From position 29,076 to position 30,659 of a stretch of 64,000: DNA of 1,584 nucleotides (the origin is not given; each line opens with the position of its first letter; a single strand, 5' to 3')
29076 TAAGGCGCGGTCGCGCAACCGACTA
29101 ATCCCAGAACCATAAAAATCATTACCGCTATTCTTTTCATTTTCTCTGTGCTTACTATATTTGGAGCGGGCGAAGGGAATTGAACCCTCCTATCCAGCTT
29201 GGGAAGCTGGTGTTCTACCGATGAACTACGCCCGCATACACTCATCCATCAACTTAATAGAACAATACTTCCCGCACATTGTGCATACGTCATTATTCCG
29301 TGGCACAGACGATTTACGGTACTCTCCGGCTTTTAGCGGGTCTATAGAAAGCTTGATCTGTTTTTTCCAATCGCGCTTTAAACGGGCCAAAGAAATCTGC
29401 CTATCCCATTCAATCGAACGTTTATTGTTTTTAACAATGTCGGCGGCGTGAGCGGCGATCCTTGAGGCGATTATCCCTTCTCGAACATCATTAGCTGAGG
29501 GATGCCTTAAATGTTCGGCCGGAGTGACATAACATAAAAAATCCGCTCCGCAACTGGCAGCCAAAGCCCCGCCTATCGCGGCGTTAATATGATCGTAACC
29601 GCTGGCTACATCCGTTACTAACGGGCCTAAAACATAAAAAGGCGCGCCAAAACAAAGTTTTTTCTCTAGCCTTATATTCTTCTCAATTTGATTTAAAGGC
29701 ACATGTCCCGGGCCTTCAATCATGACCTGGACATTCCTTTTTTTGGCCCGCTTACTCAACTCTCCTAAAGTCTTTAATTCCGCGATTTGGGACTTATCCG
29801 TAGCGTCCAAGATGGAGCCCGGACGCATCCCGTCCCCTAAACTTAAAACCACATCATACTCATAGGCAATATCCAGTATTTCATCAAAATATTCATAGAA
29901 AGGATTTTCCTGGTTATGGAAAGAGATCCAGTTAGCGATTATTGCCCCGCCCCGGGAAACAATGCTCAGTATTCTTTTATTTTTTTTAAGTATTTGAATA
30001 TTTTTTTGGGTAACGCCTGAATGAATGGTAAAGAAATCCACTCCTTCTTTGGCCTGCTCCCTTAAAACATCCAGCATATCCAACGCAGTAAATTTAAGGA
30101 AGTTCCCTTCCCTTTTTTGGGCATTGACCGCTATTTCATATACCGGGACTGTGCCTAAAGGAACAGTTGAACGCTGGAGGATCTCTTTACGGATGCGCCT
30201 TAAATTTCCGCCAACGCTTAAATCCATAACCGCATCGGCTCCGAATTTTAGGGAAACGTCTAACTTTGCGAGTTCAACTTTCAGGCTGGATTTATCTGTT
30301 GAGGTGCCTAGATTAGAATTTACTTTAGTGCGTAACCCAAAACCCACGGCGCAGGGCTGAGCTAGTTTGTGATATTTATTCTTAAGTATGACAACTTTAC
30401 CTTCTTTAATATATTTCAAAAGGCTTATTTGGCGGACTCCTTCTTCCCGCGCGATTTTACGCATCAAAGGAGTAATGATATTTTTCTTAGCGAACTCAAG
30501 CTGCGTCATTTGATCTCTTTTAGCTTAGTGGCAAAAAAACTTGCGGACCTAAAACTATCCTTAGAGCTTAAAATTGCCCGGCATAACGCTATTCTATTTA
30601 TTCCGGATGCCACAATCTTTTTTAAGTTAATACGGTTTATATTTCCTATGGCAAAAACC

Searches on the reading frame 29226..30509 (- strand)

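Call 57: search_protein_families(library=pfam, proteins=[window:29226-30509:-], max_evalue=0.00001)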
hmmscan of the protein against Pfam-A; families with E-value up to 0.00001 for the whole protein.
window:29226-30509:- (427 aa): 1 family
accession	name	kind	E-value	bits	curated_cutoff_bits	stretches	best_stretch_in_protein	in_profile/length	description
PF01964.24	ThiC_Rad_SAM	-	2.2e-185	616.8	25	1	2-422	1-419/420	Radical SAM ThiC family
